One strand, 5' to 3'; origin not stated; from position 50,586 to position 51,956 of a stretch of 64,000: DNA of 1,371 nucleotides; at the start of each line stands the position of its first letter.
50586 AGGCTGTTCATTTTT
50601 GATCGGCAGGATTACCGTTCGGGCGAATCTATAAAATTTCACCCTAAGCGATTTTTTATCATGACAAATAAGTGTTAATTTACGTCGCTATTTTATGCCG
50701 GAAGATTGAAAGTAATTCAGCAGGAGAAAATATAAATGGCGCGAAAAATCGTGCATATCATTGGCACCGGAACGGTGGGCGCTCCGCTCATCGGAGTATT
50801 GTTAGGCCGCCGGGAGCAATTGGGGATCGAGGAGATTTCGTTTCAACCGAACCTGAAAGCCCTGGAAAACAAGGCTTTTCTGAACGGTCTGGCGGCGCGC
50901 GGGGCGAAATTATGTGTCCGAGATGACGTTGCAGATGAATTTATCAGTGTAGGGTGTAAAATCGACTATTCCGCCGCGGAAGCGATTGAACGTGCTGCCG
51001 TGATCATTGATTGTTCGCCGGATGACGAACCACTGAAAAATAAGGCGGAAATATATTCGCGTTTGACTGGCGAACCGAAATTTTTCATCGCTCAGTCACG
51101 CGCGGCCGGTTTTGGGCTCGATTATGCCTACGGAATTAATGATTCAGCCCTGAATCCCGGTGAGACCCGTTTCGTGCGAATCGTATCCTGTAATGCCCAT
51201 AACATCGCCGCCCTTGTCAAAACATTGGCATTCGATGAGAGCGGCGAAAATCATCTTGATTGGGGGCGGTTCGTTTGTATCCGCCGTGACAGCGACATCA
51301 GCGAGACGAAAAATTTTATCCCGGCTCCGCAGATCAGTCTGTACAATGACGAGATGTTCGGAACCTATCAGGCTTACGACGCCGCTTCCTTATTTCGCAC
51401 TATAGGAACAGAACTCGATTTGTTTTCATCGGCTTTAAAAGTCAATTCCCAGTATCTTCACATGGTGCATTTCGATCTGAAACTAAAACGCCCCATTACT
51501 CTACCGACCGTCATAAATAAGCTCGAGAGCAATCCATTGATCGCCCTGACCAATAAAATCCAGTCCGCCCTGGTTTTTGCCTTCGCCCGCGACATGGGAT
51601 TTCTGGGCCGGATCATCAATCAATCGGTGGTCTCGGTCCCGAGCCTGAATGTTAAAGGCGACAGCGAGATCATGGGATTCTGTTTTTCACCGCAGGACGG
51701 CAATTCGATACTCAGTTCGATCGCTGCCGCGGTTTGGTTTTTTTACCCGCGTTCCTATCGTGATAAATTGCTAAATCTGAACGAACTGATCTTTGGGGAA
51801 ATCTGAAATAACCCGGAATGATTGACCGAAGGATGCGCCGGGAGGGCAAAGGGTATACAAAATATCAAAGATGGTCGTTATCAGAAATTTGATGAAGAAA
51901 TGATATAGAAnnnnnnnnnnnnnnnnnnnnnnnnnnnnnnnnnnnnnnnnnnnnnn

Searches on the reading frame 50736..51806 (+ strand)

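Call 14: search_protein_families(library=pfam, proteins=[window:50736-51806:+], max_evalue=0.001)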
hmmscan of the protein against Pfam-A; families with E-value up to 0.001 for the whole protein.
window:50736-51806:+ (356 aa): 0 families

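Call 66: search_protein_families(library=ncbifam, proteins=[window:50736-51806:+], max_evalue=0.001)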
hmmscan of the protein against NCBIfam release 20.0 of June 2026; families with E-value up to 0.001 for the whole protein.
window:50736-51806:+ (356 aa): 2 families
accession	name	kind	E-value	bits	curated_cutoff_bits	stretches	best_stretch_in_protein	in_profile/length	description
NF003251.0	PRK04207.1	equivalog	1.5e-18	67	185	1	53-315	45-297/343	type II glyceraldehyde-3-phosphate dehydrogenase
TIGR01546.1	GAPDH-II_archae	equivalog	1.3e-12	47.6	232.9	1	55-310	43-289/333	phosphorylating glyceraldehyde-3-phosphate dehydrogenase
